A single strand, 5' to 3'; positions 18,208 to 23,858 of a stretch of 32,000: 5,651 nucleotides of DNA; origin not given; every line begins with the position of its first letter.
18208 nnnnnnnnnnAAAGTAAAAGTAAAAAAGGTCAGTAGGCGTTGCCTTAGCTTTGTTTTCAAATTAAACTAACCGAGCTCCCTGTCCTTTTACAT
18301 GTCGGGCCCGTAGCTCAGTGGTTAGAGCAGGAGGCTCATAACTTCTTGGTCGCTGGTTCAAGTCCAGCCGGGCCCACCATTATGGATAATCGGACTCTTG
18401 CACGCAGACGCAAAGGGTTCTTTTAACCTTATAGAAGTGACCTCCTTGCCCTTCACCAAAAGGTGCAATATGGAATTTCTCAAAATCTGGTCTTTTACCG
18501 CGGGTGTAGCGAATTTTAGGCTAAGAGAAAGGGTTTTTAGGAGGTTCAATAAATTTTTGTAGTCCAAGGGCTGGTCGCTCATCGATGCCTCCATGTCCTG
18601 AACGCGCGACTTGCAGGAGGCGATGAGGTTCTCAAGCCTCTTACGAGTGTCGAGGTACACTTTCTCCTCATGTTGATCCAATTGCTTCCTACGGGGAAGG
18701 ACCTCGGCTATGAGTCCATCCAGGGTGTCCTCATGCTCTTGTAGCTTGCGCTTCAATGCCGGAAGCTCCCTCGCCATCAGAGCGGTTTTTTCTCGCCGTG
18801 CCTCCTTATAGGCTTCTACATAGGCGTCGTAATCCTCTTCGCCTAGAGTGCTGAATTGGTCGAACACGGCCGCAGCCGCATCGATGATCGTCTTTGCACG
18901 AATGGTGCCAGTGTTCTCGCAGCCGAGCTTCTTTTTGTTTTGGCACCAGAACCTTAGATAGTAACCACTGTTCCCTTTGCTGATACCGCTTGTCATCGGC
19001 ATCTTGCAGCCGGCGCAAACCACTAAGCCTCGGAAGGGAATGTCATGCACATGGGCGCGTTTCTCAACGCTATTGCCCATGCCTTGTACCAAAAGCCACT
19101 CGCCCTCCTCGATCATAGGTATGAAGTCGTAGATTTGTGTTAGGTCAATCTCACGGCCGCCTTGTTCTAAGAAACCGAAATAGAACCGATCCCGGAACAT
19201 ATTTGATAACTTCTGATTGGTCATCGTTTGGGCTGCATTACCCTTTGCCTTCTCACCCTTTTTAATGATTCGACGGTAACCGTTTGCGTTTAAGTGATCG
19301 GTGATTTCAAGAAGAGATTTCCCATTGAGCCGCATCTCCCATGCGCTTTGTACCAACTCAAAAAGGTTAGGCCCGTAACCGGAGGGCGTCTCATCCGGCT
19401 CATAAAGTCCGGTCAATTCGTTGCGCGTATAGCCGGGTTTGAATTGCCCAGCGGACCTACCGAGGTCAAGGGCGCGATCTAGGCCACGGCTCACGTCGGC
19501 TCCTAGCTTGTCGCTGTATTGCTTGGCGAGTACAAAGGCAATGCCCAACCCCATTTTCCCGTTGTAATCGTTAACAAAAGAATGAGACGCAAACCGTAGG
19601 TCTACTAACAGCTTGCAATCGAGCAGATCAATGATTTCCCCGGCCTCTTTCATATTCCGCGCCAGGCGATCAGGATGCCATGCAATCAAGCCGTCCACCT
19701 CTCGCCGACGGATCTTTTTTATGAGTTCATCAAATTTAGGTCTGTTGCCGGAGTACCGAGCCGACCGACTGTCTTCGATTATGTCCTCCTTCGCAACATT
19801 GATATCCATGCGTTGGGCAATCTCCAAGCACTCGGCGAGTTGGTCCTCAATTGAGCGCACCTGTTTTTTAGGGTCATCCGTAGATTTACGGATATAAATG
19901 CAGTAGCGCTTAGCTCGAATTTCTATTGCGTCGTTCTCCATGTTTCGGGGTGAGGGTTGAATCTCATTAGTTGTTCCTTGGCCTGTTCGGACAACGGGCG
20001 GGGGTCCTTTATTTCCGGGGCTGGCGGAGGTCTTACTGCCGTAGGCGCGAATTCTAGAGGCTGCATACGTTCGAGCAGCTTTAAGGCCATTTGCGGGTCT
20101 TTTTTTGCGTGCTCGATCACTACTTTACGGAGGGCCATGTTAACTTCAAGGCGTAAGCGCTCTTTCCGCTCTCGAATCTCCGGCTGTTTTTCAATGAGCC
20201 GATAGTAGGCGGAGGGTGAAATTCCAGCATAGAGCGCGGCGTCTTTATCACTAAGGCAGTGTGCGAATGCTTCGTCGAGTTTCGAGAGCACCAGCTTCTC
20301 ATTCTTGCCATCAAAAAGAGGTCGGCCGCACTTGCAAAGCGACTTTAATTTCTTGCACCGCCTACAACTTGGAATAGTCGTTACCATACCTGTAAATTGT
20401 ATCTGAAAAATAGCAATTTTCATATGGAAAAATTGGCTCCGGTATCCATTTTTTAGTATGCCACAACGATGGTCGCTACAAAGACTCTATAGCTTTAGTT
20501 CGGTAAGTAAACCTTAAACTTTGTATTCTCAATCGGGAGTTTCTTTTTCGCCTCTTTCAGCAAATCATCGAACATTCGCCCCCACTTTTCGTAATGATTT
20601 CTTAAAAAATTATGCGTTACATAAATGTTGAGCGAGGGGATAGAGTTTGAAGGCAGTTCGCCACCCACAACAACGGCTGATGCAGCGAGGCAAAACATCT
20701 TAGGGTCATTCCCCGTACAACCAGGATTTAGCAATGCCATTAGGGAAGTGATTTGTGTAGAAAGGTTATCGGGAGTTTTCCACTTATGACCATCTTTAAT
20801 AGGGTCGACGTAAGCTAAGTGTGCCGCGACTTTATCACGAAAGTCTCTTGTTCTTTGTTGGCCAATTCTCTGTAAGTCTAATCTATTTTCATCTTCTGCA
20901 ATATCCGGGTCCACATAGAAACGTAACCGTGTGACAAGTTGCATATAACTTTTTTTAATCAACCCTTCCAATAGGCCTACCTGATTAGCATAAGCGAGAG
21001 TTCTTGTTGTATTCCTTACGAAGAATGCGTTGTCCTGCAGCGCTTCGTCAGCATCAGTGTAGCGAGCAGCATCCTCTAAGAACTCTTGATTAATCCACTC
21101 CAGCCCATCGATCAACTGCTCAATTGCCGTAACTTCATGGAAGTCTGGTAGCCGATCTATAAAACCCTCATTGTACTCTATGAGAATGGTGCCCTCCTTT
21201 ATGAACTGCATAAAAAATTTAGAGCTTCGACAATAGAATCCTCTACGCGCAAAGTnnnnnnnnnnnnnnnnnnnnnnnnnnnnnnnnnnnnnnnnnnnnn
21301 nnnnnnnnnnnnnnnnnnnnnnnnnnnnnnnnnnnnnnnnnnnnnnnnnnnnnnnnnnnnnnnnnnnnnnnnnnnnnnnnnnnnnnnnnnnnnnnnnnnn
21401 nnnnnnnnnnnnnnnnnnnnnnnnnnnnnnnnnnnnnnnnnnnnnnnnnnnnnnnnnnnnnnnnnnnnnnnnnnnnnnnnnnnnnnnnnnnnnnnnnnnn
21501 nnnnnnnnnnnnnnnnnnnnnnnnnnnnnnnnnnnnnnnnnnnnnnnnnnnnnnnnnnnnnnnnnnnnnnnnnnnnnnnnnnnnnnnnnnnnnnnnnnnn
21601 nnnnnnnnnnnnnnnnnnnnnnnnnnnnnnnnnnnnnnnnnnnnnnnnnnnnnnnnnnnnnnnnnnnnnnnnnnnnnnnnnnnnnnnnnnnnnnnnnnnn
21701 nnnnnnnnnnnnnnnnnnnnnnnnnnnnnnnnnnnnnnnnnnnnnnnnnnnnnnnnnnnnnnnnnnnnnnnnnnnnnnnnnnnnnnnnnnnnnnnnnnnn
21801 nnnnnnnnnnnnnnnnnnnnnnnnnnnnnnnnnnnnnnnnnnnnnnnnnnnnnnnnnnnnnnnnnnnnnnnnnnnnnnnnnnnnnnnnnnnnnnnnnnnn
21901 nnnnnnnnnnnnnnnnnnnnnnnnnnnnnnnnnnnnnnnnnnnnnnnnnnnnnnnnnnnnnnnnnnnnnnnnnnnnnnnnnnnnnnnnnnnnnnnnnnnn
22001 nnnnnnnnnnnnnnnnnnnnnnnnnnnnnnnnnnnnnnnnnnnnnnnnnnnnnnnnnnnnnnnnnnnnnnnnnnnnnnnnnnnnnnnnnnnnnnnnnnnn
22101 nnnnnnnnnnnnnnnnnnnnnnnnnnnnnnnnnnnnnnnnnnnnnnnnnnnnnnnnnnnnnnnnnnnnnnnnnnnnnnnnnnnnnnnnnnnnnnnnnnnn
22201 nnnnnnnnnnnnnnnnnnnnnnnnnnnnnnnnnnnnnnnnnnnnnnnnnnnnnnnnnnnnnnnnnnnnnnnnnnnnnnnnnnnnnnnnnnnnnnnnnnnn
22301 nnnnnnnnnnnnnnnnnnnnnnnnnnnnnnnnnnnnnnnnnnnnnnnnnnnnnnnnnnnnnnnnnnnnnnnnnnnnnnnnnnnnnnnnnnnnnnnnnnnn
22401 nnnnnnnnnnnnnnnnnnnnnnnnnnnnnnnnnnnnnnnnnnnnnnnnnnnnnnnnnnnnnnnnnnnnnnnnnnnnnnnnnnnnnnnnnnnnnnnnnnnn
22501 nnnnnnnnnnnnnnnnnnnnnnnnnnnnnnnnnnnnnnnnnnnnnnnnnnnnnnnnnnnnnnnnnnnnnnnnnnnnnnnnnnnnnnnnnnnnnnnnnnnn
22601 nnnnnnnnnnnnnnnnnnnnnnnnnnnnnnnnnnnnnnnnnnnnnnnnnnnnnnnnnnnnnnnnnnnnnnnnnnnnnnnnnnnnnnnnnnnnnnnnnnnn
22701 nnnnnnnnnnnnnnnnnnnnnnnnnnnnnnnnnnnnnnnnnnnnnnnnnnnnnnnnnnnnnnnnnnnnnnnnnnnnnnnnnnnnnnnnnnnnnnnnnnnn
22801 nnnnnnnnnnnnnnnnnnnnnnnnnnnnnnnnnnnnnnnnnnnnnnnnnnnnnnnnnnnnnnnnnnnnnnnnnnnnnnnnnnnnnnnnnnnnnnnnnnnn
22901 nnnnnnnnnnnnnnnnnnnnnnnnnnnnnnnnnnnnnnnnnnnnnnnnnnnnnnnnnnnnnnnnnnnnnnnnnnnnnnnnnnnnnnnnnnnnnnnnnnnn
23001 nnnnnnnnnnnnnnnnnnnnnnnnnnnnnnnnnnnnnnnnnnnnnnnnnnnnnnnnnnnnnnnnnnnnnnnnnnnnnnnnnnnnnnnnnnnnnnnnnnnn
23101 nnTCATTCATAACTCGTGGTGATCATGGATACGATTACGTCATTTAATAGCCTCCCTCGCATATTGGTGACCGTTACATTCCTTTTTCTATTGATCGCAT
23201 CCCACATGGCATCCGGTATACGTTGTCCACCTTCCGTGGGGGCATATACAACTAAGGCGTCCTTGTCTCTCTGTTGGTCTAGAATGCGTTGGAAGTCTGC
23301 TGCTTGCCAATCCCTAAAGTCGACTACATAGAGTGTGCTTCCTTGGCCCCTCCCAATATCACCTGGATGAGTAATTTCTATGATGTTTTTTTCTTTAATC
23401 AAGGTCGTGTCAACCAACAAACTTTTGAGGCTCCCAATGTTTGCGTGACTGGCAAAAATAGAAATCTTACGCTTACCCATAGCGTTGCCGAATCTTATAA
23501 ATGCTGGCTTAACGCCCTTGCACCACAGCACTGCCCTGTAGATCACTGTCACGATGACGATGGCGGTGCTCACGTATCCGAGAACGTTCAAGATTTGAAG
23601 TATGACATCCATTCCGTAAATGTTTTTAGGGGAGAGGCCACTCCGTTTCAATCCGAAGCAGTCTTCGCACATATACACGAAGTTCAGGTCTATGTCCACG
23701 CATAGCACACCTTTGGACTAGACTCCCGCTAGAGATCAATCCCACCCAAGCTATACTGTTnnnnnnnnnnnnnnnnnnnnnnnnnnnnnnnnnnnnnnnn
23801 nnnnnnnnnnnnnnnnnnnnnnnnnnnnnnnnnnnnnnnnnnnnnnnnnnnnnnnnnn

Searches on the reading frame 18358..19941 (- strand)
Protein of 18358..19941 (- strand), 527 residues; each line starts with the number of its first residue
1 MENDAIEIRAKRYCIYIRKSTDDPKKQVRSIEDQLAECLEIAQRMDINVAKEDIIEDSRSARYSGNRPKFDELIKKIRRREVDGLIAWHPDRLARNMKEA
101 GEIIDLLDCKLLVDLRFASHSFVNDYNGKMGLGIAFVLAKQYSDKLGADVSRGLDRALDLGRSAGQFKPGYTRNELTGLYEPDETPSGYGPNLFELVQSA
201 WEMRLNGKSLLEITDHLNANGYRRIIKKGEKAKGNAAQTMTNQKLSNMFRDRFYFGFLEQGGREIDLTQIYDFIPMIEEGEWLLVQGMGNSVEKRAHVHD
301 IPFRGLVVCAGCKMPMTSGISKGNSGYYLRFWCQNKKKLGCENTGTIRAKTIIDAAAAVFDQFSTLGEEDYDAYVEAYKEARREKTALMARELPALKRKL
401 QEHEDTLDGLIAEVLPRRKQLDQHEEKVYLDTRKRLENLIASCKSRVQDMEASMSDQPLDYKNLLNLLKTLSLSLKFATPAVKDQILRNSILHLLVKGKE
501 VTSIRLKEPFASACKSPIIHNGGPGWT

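Call 7: search_protein_families(library=pfam, proteins=[window:18358-19941:-], max_evalue=0.01)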
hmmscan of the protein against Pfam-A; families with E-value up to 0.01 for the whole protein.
window:18358-19941:- (527 aa): 3 families
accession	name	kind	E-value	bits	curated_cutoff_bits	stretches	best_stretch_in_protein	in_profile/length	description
PF00239.26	Resolvase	-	6.3e-22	78.7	23.3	1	15-159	3-141/145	Resolvase, N terminal domain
PF13408.12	Zn_ribbon_recom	-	1.7e-08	35.1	25.3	1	302-355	1-52/58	Recombinase zinc beta ribbon domain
PF07508.19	Recombinase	-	2.4e-06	28.2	21.1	1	195-287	5-97/102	Recombinase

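Call 58: find_related_loci(query=window:18358-19941:-, collection=viral_contigs, flank=6000)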
Query window:18358-19941:- (527 aa) in viral_contigs; peptide patterns used: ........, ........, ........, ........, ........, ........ (x = any residue, [..] = any of these).
3 stretches matched a pattern, but none encodes a relative of the query by tblastn (E <= 1e-3).

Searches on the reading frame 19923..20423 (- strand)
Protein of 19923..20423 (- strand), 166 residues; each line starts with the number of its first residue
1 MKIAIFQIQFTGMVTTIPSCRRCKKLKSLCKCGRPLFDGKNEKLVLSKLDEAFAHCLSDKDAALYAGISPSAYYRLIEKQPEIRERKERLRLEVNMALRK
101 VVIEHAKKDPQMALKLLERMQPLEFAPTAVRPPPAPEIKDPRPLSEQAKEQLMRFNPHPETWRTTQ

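Call 7: search_protein_families(library=pfam, proteins=[window:19923-20423:-], max_evalue=0.01)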
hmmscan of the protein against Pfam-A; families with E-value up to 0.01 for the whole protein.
window:19923-20423:- (166 aa): 0 families

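Call 8: search_protein_families(library=padloc, proteins=[window:19923-20423:-], max_evalue=0.01)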
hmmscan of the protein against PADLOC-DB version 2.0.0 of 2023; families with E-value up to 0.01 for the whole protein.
window:19923-20423:- (166 aa): 0 families

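Call 21: search_protein_families(library=pfam, proteins=[window:19923-20423:-], max_evalue=10)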
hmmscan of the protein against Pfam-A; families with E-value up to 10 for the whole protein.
window:19923-20423:- (166 aa): 1 family
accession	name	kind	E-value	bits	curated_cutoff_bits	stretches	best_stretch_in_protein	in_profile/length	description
PF18275.7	His_Me_b4a2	-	0.046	14.2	25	1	5-25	28-48/52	His-Me finger endonuclease beta4-alpha2 domain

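Call 22: search_protein_families(library=phrogs, proteins=[window:19923-20423:-], max_evalue=0.1)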
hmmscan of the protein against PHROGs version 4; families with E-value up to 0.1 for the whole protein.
window:19923-20423:- (166 aa): 2 families
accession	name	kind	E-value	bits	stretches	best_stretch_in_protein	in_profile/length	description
phrog_4102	-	head and packaging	4.3e-11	44.3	1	45-127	19-112/166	terminase small subunit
phrog_32222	-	unknown function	0.055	14.2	1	51-97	101-150/241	-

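Call 109: search_protein_families(library=ncbifam, proteins=[window:19923-20423:-], max_evalue=0.1)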
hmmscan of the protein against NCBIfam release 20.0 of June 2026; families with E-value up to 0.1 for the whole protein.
window:19923-20423:- (166 aa): 0 families

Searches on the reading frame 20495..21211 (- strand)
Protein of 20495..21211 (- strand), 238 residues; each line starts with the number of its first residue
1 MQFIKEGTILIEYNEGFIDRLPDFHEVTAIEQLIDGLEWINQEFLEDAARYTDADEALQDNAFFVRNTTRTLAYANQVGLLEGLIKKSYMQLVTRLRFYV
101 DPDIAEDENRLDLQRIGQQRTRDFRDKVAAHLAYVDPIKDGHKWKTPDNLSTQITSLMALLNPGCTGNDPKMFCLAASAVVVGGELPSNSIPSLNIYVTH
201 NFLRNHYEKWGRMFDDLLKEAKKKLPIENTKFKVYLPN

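Call 7: search_protein_families(library=pfam, proteins=[window:20495-21211:-], max_evalue=0.01)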
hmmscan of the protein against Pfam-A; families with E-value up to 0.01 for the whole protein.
window:20495-21211:- (238 aa): 0 families

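Call 8: search_protein_families(library=padloc, proteins=[window:20495-21211:-], max_evalue=0.01)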
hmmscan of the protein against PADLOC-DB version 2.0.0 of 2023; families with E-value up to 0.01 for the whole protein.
window:20495-21211:- (238 aa): 0 families

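Call 21: search_protein_families(library=pfam, proteins=[window:20495-21211:-], max_evalue=10)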
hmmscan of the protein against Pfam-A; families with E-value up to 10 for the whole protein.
window:20495-21211:- (238 aa): 0 families

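Call 22: search_protein_families(library=phrogs, proteins=[window:20495-21211:-], max_evalue=0.1)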
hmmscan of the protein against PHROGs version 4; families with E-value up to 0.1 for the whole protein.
window:20495-21211:- (238 aa): 0 families

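Call 23: find_homologous_proteins(query=window:20495-21211:-, max_evalue=0.001)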
Query window:20495-21211:- (238 aa): 2 proteins with E <= 0.001 among 353 candidates.
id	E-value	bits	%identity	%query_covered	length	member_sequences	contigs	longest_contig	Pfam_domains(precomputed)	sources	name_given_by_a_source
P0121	7.5e-158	541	100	100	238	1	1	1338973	-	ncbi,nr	ncbi:hypothetical protein IPG41_06985 [Candidatus Peregrinibacteria bacterium]|nr:MAG: hypothetical 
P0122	2.8e-45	173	44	98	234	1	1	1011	-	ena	-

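Call 25: find_encoding_contigs(protein=P0122, flank=5000)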
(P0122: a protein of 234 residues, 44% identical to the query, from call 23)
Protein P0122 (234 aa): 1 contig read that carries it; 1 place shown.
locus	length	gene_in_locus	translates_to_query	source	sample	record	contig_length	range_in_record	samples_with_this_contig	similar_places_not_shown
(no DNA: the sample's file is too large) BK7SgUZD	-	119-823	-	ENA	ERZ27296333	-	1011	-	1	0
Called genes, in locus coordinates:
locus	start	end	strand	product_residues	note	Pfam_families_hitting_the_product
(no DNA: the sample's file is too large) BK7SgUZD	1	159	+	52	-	?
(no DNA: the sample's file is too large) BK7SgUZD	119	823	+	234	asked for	-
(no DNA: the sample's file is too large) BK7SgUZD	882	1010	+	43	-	?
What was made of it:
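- Tried and rejected: The single homologue of the 238-aa protein sits on a contig whose DNA could not be fetched (call 25).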

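Call 108: predict_structure(alignment_id=A9)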
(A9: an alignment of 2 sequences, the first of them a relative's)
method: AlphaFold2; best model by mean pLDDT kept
length: 238 residues; sequences in the alignment: 2
mean_pLDDT: 42.2   pTM: 0.42
mean pLDDT of the five models: 42.2, 38.5, 38.4, 38.1, 37.3
residues with pLDDT >= 90: 0; 70-90: 0; 50-70: 69; < 50: 169
segments of 3 or more residues with pLDDT < 50: 1-27, 52-59, 96-104, 117-205, 210-212, 224-238
pLDDT, mean of each block of 10 residues (from residue 1): 25 29 48 56 59 47 50 52 50 48 50 51 43 39 39 32 28 25 32 36 48 51 43 26
secondary structure, 60 per line:
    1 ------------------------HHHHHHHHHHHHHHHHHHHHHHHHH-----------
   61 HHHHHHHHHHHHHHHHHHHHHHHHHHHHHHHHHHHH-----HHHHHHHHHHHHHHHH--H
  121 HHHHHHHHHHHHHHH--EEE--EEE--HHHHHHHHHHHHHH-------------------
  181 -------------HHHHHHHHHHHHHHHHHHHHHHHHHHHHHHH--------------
elements in order: H25-49 H61-96 H102-117 H120-135 E138-140 E143-145 H148-161 H194-224
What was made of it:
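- Tried and rejected: AF2 on the 238-aa protein failed (call 108).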

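Call 109: search_protein_families(library=ncbifam, proteins=[window:20495-21211:-], max_evalue=0.1)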
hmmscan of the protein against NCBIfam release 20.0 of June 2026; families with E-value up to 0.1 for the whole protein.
window:20495-21211:- (238 aa): 0 families

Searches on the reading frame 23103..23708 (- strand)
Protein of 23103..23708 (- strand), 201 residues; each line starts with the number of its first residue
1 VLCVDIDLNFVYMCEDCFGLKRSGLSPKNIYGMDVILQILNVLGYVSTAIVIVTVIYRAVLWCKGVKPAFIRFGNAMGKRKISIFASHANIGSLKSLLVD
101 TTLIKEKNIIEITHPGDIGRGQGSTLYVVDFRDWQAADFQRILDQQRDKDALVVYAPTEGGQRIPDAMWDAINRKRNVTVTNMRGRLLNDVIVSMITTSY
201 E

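Call 7: search_protein_families(library=pfam, proteins=[window:23103-23708:-], max_evalue=0.01)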
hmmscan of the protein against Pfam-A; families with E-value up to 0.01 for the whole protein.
window:23103-23708:- (201 aa): 0 families

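Call 8: search_protein_families(library=padloc, proteins=[window:23103-23708:-], max_evalue=0.01)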
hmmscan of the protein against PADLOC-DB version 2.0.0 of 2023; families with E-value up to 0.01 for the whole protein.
window:23103-23708:- (201 aa): 3 families
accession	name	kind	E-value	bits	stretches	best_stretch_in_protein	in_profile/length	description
PDLC00664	Effector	-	3.5e-50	168.4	1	39-201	12-172/174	1TM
PDLC01057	C3a59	-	4.3e-41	138.7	1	33-201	2-166/167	trans-membrane (TM)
PDLC01158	Mem_04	-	5.1e-05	21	1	140-198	155-207/212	"Membrane protein (2TM at N-terminus and a globular domain) in type III operon, could be a CARF domain diverged beyond r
